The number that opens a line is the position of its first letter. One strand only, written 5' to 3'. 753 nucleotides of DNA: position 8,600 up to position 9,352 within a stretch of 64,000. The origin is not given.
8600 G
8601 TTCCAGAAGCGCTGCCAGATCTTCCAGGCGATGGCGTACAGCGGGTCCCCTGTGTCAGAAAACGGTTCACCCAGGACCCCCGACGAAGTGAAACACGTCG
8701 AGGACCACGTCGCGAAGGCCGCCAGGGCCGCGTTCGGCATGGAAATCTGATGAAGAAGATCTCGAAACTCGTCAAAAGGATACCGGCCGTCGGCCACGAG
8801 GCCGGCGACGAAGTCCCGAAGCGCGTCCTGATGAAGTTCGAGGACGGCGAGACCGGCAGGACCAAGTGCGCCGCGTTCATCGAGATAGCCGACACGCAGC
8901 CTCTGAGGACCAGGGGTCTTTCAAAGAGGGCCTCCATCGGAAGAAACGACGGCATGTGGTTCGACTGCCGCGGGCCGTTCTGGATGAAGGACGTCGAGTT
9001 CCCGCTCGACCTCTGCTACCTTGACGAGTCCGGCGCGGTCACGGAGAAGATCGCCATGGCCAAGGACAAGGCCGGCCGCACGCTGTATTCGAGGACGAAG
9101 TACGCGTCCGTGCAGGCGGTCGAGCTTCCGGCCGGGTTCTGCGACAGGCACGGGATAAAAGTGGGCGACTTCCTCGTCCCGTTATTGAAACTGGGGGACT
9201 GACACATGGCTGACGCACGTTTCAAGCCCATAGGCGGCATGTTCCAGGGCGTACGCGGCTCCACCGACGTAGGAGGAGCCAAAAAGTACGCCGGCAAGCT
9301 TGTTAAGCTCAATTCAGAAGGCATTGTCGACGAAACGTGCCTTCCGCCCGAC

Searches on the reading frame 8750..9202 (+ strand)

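Call 92: search_protein_families(library=pfam, proteins=[window:8750-9202:+], max_evalue=0.01)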
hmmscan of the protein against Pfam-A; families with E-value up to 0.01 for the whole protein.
window:8750-9202:+ (150 aa): 1 family
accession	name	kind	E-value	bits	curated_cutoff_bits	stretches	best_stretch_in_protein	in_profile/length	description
PF02643.20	DUF192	-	2e-19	69.9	27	1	44-141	3-93/96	Uncharacterized ACR, COG1430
